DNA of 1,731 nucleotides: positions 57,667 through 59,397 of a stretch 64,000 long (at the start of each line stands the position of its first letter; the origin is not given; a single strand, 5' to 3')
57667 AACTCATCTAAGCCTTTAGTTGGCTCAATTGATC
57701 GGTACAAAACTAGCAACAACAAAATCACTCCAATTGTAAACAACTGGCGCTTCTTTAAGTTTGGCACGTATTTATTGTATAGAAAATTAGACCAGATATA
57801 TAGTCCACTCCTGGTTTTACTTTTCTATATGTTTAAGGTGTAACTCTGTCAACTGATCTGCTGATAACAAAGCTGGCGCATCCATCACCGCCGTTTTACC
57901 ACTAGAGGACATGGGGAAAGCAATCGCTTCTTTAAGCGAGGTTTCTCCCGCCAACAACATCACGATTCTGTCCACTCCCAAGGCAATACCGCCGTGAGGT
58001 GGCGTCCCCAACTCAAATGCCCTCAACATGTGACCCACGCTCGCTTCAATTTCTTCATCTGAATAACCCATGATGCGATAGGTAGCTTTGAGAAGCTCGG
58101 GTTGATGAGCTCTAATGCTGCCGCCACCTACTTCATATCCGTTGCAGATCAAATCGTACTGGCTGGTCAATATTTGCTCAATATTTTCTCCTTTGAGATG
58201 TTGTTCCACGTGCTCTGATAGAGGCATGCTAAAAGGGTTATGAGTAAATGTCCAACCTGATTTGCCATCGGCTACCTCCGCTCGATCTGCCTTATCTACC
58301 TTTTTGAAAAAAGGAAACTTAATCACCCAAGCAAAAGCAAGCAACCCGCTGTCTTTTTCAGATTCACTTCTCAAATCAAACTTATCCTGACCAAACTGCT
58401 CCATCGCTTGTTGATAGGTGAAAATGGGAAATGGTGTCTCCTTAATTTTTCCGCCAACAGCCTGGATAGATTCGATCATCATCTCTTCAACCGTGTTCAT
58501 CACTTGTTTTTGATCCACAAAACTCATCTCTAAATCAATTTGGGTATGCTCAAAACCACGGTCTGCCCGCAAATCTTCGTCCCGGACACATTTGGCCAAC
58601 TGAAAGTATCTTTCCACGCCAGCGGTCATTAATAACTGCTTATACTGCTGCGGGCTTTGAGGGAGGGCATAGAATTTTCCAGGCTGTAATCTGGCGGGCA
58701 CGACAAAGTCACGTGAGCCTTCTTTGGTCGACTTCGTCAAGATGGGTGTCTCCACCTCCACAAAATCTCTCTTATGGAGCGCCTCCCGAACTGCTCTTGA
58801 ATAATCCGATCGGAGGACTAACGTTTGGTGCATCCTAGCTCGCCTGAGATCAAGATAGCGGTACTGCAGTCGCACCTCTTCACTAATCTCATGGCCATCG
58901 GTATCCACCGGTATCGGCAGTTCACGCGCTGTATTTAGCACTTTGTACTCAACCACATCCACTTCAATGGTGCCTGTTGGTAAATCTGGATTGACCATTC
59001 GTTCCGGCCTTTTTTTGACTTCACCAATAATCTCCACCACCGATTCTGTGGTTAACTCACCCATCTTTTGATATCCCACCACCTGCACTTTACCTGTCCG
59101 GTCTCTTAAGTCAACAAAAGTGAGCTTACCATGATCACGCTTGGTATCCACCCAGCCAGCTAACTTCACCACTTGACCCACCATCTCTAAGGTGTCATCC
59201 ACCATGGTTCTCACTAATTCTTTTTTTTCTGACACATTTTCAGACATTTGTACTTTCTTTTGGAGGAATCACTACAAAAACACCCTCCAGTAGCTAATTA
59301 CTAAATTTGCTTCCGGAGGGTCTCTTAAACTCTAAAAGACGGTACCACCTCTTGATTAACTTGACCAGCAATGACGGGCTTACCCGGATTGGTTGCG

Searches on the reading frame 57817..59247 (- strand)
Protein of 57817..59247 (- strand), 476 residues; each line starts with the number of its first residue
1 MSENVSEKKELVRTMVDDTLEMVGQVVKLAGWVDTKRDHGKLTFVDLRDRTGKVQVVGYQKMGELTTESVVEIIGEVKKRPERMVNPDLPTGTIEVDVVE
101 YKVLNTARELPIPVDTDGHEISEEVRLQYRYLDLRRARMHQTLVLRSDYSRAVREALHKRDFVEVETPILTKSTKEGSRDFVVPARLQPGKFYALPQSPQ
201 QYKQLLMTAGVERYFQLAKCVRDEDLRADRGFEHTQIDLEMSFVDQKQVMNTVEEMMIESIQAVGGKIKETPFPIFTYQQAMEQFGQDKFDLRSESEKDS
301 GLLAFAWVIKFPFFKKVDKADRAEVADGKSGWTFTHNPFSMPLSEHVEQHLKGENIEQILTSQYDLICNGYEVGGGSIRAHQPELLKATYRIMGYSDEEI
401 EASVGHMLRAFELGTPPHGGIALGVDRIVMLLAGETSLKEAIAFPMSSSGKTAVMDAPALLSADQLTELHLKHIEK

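Call 8: search_protein_families(library=pfam, proteins=[window:57817-59247:-], max_evalue=0.01)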
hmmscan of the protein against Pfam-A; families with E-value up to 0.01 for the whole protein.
window:57817-59247:- (476 aa): 2 families
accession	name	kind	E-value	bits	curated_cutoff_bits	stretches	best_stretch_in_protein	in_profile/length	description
PF00152.25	tRNA-synt_2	-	7.7e-105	350.8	25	1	122-447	1-307/308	tRNA synthetases class II (D, K and N)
PF01336.31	tRNA_anti-codon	-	8.4e-14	51.7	27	1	27-103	1-74/75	OB-fold nucleic acid binding domain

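Call 12: find_encoding_contigs(protein=window:57817-59247:-, flank=2000, max_places=4)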
Protein window:57817-59247:- (476 aa): 2 contigs read that carry it; 2 places shown.
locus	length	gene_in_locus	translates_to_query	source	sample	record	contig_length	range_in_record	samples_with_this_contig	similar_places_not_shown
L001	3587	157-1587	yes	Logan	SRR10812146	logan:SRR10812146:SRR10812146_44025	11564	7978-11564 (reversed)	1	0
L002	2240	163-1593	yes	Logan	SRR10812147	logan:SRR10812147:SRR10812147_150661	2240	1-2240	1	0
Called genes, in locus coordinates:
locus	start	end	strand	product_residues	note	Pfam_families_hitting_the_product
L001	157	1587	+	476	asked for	PF01336:tRNA_anti-codon, PF00152:tRNA-synt_2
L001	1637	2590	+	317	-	PF00768:Peptidase_S11, PF02113:Peptidase_S13 (weak), PF13354:Beta-lactamase2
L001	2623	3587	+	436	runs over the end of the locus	PF02737:3HCDH_N (weak), PF03446:NAD_binding_2 (faint), PF03721:UDPG_MGDP_dh_N, PF03807:F420_oxidored (faint), PF00984:UDPG_MGDP_dh, PF03720:UDPG_MGDP_dh_C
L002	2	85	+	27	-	?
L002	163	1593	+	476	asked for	PF01336:tRNA_anti-codon, PF00152:tRNA-synt_2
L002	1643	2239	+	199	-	?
